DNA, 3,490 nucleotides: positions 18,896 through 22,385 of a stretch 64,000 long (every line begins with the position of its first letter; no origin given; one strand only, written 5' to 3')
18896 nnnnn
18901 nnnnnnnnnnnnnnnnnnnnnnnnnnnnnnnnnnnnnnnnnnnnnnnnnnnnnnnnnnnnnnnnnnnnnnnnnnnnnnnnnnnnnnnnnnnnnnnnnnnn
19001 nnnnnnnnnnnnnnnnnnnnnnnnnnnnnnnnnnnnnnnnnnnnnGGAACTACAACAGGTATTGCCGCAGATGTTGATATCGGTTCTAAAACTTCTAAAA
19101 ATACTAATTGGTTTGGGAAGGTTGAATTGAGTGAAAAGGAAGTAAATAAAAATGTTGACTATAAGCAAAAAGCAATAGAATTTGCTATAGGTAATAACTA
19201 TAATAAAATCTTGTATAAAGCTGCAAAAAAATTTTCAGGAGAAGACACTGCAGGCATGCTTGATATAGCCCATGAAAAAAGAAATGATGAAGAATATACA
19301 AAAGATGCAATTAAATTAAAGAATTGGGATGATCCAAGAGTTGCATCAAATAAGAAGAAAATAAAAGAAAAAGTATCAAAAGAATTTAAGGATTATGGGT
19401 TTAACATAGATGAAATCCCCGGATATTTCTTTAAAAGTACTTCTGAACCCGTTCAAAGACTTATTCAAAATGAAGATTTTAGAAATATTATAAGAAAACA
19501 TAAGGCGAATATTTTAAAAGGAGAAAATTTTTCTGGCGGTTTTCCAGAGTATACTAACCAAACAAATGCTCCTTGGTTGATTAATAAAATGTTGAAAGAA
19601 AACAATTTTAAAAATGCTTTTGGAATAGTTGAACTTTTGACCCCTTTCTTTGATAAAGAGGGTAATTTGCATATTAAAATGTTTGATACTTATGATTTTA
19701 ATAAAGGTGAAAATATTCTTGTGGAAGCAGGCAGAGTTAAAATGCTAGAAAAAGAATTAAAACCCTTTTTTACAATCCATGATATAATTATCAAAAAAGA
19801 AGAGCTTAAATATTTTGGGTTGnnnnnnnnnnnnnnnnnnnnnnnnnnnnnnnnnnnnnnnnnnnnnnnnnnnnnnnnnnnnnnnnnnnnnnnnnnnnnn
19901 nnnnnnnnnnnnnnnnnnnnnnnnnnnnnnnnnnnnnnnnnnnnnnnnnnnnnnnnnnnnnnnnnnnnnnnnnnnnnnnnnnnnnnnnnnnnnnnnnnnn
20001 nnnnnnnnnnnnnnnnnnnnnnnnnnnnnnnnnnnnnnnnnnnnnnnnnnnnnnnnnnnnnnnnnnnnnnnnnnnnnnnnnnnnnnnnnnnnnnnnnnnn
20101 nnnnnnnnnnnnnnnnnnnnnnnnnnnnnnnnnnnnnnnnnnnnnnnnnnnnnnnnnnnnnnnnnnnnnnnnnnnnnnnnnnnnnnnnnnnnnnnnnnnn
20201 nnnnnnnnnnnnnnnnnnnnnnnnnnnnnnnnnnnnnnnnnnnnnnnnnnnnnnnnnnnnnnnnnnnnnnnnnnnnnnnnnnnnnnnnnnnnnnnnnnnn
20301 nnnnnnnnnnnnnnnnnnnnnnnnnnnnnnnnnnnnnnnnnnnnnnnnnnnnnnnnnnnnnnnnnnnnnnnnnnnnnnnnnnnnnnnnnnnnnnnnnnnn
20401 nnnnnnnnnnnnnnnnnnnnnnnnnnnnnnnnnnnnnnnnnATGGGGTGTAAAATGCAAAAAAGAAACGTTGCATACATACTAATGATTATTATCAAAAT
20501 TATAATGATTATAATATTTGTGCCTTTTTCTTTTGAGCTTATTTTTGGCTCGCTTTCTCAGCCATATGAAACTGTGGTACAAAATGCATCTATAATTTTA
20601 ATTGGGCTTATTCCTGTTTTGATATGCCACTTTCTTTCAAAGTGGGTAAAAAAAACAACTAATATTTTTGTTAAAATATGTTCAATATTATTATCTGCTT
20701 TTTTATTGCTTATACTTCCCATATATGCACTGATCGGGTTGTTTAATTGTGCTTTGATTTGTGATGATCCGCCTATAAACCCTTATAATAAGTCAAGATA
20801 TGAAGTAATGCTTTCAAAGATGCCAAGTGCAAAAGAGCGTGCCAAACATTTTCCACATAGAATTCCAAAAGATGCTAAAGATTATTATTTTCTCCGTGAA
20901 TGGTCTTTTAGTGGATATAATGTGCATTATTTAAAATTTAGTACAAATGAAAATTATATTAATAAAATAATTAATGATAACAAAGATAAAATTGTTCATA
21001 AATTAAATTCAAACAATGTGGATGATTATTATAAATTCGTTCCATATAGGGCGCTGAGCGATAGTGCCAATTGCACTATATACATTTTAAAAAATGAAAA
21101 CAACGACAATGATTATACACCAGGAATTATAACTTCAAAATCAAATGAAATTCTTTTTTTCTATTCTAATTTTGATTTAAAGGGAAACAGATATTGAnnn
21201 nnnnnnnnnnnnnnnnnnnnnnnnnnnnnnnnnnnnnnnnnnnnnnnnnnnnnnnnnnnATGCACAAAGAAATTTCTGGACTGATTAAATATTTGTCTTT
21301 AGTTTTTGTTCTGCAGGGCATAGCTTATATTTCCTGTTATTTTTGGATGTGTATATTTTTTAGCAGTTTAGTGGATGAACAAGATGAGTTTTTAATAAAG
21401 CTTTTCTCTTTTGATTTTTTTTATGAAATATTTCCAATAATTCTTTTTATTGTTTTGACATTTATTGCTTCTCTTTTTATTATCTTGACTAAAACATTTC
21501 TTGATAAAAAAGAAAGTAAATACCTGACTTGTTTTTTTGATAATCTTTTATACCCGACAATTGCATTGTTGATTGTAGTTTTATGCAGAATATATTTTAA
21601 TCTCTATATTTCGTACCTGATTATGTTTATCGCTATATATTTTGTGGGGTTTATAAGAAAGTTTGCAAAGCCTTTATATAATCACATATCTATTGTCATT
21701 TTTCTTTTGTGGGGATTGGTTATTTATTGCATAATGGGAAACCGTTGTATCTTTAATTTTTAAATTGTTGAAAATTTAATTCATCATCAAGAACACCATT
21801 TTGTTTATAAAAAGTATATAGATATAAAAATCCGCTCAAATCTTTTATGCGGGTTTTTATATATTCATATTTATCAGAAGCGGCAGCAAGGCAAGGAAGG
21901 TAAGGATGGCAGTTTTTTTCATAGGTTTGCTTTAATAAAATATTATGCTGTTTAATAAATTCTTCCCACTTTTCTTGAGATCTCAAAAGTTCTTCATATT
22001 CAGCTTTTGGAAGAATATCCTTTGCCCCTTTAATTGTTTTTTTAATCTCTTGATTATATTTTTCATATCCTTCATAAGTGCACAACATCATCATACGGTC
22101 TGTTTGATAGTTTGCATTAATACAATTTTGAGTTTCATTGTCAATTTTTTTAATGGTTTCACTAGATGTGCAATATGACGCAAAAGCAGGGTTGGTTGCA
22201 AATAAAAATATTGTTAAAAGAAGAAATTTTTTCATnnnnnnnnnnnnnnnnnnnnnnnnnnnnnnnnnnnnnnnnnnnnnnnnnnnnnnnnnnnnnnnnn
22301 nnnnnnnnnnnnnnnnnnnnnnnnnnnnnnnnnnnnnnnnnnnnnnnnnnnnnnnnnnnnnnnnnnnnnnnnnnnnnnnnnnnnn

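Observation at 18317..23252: Accessory island splitting an mlaE-mlaF / mlaD operon: candidate decayed polymorphic toxin-immunity array with no recognisable delivery system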

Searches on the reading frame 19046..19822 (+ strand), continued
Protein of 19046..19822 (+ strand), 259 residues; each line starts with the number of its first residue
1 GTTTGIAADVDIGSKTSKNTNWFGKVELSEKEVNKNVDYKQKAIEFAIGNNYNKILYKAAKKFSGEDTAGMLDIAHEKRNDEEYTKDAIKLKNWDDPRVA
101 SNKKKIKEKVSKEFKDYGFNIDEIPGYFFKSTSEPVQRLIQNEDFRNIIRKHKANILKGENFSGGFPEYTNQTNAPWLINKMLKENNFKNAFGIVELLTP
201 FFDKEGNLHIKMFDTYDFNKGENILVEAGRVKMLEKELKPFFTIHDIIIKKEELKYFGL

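Call 72: find_encoding_contigs(protein=P0185, flank=10000, max_places=1)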
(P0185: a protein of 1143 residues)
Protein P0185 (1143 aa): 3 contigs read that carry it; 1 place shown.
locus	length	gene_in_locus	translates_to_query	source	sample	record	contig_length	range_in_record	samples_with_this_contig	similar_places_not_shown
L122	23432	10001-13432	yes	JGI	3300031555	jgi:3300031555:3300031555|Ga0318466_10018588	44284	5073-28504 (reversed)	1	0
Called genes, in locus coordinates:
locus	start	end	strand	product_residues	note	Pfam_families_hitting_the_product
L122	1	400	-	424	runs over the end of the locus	PF00709:Adenylsucc_synt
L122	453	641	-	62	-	-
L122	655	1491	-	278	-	PF00175:NAD_binding_1 (weak), PF10418:DHODB_Fe-S_bind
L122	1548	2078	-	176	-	PF02677:QueH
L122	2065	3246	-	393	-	PF07884:VKOR, PF13462:Thioredoxin_4, PF01323:DSBA, PF13743:Thioredoxin_5 (weak)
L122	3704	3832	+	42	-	-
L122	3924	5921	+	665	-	PF11741:AMIN (faint), PF01520:Amidase_3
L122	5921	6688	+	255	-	PF01177:Asp_Glu_race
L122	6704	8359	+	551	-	PF00795:CN_hydrolase (weak), PF02540:NAD_synthase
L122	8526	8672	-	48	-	-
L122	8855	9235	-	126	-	PF01609:DDE_Tnp_1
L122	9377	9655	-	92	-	PF14294:DUF4372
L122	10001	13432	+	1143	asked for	PF05593:RHS_repeat (faint), PF07661:MORN_2 (faint)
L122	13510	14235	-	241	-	PF00687:Ribosomal_L1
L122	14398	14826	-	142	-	PF03946:Ribosomal_L11_N, PF00298:Ribosomal_L11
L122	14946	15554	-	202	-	PF02357:NusG, PF00467:KOW (weak)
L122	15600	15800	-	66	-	PF00584:SecE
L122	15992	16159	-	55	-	PF00471:Ribosomal_L33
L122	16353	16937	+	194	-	-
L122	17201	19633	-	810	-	PF02518:HATPase_c, PF00204:DNA_gyraseB, PF01751:Toprim, PF00986:DNA_gyraseB_C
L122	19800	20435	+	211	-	PF00771:FHIPEP (weak)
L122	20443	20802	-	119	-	-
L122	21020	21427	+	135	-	PF09719:C_GCAxxG_C_C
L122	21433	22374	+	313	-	PF00551:Formyl_trans_N, PF02911:Formyl_trans_C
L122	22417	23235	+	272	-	PF01261:AP_endonuc_2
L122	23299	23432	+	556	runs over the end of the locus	PF00501:AMP-binding, PF13193:AMP-binding_C (weak)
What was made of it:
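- One RHS-type relative (L122) shows no obvious downstream partner gene (call 72).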

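Call 73: find_encoding_contigs(protein=P0169, flank=10000, max_places=1)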
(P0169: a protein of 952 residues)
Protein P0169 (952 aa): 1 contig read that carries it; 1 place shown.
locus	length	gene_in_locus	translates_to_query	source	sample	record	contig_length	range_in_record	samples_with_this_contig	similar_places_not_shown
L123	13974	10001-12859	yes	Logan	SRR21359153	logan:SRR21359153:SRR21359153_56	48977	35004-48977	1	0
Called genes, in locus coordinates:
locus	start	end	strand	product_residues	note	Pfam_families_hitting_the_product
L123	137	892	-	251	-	PF12838:Fer4_7 (faint), PF00037:Fer4 (faint), PF13237:Fer4_10 (weak), PF12837:Fer4_6 (faint), PF01058:Oxidored_q6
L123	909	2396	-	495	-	PF00329:Complex1_30kDa (weak), PF00346:Complex1_49kDa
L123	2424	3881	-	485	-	PF00361:Proton_antipo_M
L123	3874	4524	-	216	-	-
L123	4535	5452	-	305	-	PF00146:NADHdh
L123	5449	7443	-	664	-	PF00662:Proton_antipo_N (weak), PF00361:Proton_antipo_M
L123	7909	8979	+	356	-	PF00277:SAA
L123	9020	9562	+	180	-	-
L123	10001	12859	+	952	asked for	-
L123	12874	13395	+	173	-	-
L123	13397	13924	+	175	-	-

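Call 79: search_solved_structures(query=A4, max_evalue=10)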
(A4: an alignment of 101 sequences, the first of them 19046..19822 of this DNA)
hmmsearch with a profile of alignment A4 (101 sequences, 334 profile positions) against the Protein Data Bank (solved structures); distinct sequences matched with E-value up to 10: 13.
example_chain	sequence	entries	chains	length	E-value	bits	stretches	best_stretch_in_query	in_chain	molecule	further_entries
9ijj_A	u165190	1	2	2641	0.012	18.4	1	22-132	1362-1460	Cilia and flagella associated protein 46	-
7emf_O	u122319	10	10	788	0.052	16.3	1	16-114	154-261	Mediator of RNA polymerase II transcription subunit 15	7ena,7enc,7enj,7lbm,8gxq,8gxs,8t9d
6yej_A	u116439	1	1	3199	0.12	15.2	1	17-101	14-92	Huntingtin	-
8iqg_A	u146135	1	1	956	0.4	13.4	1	27-131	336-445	Chromatin assembly factor 1 subunit A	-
8iqf_A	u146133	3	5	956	0.4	13.4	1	27-131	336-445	Chromatin assembly factor 1 subunit A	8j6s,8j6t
8xku_F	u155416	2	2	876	0.46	13.2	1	18-135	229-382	Probable inactive ATP-dependent zinc metalloprotease FTSHI 2, chloroplastic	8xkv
8t1i_J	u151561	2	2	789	0.85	12.3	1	20-117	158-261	Mediator of RNA polymerase II transcription subunit 15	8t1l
4f6a_A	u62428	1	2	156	2.6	10.7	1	276-304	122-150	BH1408 protein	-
8glv_AV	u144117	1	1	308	3.3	10.4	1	38-165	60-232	Cilia- and flagella-associated protein 73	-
9jc1_B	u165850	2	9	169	5.5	9.7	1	24-105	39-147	ATP synthase subunit b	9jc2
6n2y_b1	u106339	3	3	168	6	9.5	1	24-105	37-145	ATP synthase subunit b | Bacillus PS3 ATP synthase subunit b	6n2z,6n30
6ign_A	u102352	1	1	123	8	9.1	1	44-135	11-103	Kinesin-1 heavy chain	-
6n2d_b2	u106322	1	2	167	9.5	8.9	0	24-105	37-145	ATP synthase subunit b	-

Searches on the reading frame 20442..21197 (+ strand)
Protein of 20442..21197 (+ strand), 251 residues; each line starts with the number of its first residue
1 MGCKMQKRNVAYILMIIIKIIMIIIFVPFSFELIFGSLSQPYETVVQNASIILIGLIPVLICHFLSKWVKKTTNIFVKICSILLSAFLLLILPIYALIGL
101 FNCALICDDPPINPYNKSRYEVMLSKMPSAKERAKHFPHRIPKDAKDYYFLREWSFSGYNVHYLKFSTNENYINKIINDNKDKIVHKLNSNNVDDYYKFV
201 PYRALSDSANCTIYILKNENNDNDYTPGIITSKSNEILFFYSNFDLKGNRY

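Call 3: search_protein_families(library=pfam, proteins=[window:20442-21197:+], max_evalue=0.1)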
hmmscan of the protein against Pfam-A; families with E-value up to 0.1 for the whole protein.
window:20442-21197:+ (251 aa): 1 family
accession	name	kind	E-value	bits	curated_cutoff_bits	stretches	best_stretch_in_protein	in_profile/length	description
PF16453.11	IQ_SEC7_PH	-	0.048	14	27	1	143-200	54-110/135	PH domain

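Call 4: search_protein_families(library=phrogs, proteins=[window:20442-21197:+], max_evalue=0.1)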
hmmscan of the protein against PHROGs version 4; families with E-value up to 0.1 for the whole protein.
window:20442-21197:+ (251 aa): 0 families

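Call 19: find_homologous_proteins(query=window:20442-21197:+)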
Query window:20442-21197:+ (251 aa): 4 proteins with E <= 0.001 among 579 candidates.
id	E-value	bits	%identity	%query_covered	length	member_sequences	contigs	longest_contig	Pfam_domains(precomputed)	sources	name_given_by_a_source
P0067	7.8e-164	561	100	100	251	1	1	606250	-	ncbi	-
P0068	1.3e-104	367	72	98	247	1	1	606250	-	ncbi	-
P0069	8.3e-62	227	47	97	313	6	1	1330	-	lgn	-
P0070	3.1e-30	124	37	52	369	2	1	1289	-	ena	-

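Call 33: search_protein_families(library=ncbifam, proteins=[window:20442-21197:+], max_evalue=0.1)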
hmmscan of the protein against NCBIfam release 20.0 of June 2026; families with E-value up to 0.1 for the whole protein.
window:20442-21197:+ (251 aa): 0 families

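Call 34: search_protein_families(library=padloc, proteins=[window:20442-21197:+], max_evalue=0.1)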
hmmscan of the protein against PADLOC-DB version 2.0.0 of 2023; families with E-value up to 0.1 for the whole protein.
window:20442-21197:+ (251 aa): 0 families

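Call 62: find_encoding_contigs(protein=P0069, flank=5000, max_places=3)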
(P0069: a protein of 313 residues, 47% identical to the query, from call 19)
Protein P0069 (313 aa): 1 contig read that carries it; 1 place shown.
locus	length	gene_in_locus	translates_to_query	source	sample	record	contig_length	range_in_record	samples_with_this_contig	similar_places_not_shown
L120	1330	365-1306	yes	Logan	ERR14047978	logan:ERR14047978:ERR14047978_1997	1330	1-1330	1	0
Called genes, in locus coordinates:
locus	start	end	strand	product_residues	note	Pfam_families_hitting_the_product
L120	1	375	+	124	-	?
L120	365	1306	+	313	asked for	-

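Call 93: predict_structure(alignment_id=A5)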
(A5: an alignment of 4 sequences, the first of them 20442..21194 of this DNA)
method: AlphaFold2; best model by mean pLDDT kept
length: 251 residues; sequences in the alignment: 4
mean_pLDDT: 67.2   pTM: 0.54
mean pLDDT of the five models: 67.2, 65.3, 65.2, 62.5, 62.4
residues with pLDDT >= 90: 26; 70-90: 75; 50-70: 110; < 50: 40
segments of 3 or more residues with pLDDT < 50: 1-6, 36-48, 102-116, 249-251
pLDDT, mean of each block of 10 residues (from residue 1): 49 67 61 50 46 56 60 66 67 61 44 50 59 66 79 61 86 92 89 79 81 84 75 90 65 38
secondary structure, 60 per line:
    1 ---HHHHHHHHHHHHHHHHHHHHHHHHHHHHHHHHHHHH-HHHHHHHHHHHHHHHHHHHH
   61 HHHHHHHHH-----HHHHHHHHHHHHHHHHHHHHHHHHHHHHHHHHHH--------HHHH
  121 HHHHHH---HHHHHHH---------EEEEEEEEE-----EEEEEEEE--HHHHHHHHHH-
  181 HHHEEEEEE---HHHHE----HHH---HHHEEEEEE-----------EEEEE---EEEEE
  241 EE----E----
elements in order: H4-39 H41-69 H75-108 H117-126 H130-136 E146-154 E160-167 H170-179 E184-189 H193-196 E211-216 E228-232 E236-242
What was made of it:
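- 20442..21197 (+): 251-aa protein (p251a) with three transmembrane helices and a C-terminal alpha/beta domain: an orphan immunity protein of the type paired with B-type CT domains. The AlphaFold2 model shows three long helices and a soluble domain (call 93).
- The 251-aa type has a 130-residue soluble domain (call 93).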

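Call 96: fold_search(model_id=the predicted structure, library=pdb)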
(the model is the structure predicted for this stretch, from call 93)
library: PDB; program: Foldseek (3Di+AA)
matches with E <= 10: 501; with E <= 0.001: 0
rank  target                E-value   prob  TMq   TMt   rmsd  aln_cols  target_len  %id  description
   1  6e8a_A                2.9e-02  0.66  0.21  0.31   6.1       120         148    9  Crystal structure of DcrB from Salmonella enterica at 1.92 Angstroms resolution (released 2018-10-31)
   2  6e8a_B                4.5e-02  0.60  0.22  0.33   6.8       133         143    9  Crystal structure of DcrB from Salmonella enterica at 1.92 Angstroms resolution (released 2018-10-31)
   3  9mvg_A                1.5e-01  0.66  0.26  0.41   6.3       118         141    8  Structure of SciW variant L66A bound to the Rhs1 transmembrane domain (released 2026-01-28)
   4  8cgm_A                2.0e-01  0.18  0.13  0.16   8.3       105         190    8  Structure of the lipoprotein transporter LolA from Porphyromonas gingivalis (released 2023-06-21)
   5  6td9_B                2.1e-01  0.35  0.25  0.25   9.1       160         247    8  X-ray structure of mature PA1624 from Pseudomonas aeruginosa PAO1 (released 2019-12-04)
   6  5sy5_F                2.1e-01  0.05  0.11  0.09  14.8       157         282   10  Crystal Structure of the Heterodimeric NPAS1-ARNT Complex (released 2016-11-09)
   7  9iir_A                2.4e-01  0.08  0.14  0.09  15.5       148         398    6  human alpha 7 nicotinic acetylcholine receptor in complex with GAT107 and calcium (desensitized state) (released 2025-04-23)
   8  6xrf_G                2.8e-01  0.33  0.24  0.37   6.1       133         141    7  EagT6 Tse6 NT complex (released 2020-12-30)
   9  6xrb_A                2.8e-01  0.15  0.17  0.25   6.8       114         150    8  Crystal structure of SciW from Salmonella typhimurium (released 2020-12-30)
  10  5sy5_B                2.8e-01  0.04  0.10  0.10  14.6       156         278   10  Crystal Structure of the Heterodimeric NPAS1-ARNT Complex (released 2016-11-09)
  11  9grx_0                3.0e-01  0.14  0.19  0.27   9.0       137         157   10  NDH-PSI-LHCI supercomplex from S. oleracea (released 2025-02-12)
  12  5jql_I                3.0e-01  0.06  0.12  0.16  16.8       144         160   10  Crystal Structure of Phosphatidic acid Transporter Ups1/Mdm35 Void of Bound Phospholipid from Saccharomyces Cerevisiae (released 2017-07-12)
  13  4ez1_A                3.0e-01  0.04  0.12  0.14  15.6       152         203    7  Crystal structure of acetylcholine binding protein (AChBP) from Aplysia Californica in complex with alpha-conotoxin Bu (released 2013-05-08)
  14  6i3v_B                3.2e-01  0.06  0.12  0.16  16.6       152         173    9  x-ray structure of the human mitochondrial PRELID1 in complex with TRIAP1 (released 2019-03-20)
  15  8ci1_A                3.4e-01  0.07  0.14  0.16  15.1       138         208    9  Human alpha7 nicotinic receptor in complex with the E3 nanobody and nicotine (released 2023-10-11)
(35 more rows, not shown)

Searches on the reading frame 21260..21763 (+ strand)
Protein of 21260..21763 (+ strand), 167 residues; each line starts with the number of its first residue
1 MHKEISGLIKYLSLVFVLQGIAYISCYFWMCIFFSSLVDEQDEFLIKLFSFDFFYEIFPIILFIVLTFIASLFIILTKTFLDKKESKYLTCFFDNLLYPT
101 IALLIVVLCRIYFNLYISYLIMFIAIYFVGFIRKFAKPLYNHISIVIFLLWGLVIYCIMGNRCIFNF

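Call 3: search_protein_families(library=pfam, proteins=[window:21260-21763:+], max_evalue=0.1)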
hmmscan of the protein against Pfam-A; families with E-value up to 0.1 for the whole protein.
window:21260-21763:+ (167 aa): 0 families

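Call 4: search_protein_families(library=phrogs, proteins=[window:21260-21763:+], max_evalue=0.1)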
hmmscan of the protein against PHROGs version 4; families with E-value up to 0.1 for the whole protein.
window:21260-21763:+ (167 aa): 0 families

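Call 33: search_protein_families(library=ncbifam, proteins=[window:21260-21763:+], max_evalue=0.1)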
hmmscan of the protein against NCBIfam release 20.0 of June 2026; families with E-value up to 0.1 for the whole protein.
window:21260-21763:+ (167 aa): 0 families

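Call 34: search_protein_families(library=padloc, proteins=[window:21260-21763:+], max_evalue=0.1)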
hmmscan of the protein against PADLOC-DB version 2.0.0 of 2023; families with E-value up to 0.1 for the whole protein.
window:21260-21763:+ (167 aa): 0 families
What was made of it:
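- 21260..21763 (+): 167-aa multi-pass membrane protein (p167): a possible further orphan immunity gene. No family hit in Pfam, PHROGs, NCBIfam or PADLOC (calls 3, 4, 33, 34).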

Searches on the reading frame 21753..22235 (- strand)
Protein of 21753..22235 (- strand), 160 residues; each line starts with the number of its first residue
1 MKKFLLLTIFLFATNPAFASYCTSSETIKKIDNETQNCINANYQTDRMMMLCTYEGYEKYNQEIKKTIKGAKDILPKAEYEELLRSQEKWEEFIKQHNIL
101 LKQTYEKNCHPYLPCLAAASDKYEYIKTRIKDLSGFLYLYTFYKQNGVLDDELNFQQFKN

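Call 3: search_protein_families(library=pfam, proteins=[window:21753-22235:-], max_evalue=0.1)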
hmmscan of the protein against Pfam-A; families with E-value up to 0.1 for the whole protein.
window:21753-22235:- (160 aa): 2 families
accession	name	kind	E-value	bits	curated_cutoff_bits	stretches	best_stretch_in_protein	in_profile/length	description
PF13786.12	DUF4179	-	0.0002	22.2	30.1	1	5-68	15-67/94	Domain of unknown function (DUF4179)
PF07007.17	LprI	-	0.0018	19.1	22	1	38-133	1-106/106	Lysozyme inhibitor LprI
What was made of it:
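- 21753..22235 (-): 160-aa LprI/DUF1311-like protein with a signal-peptide-like N-terminus: a probable orphan immunity protein (lysozyme inhibitor). Pfam LprI E 0.0018, 19.1 bits, below the 22-bit cut-off (call 3).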

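Call 4: search_protein_families(library=phrogs, proteins=[window:21753-22235:-], max_evalue=0.1)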
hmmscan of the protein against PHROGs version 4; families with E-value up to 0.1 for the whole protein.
window:21753-22235:- (160 aa): 2 families
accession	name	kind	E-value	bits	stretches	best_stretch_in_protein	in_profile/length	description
phrog_28292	-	unknown function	0.05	14.9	0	25-56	19-50/77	-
phrog_10157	-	unknown function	0.081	14.1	0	21-106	5-91/153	-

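Call 33: search_protein_families(library=ncbifam, proteins=[window:21753-22235:-], max_evalue=0.1)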
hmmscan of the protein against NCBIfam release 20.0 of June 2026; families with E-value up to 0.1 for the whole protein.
window:21753-22235:- (160 aa): 0 families

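Call 34: search_protein_families(library=padloc, proteins=[window:21753-22235:-], max_evalue=0.1)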
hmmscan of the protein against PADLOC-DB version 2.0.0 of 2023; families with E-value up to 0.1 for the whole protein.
window:21753-22235:- (160 aa): 0 families

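Call 80: search_solved_structures(query=window:21753-22235:-, max_evalue=10)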
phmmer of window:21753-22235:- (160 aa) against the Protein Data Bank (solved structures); distinct sequences matched with E-value up to 10: 2.
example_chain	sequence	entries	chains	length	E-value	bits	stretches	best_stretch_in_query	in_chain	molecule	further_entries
3fiu_A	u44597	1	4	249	0.95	12.7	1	9-64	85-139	NH(3)-dependent NAD(+) synthetase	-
3h0l_A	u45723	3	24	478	2.8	11.2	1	59-96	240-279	Glutamyl-tRNA(Gln) amidotransferase subunit A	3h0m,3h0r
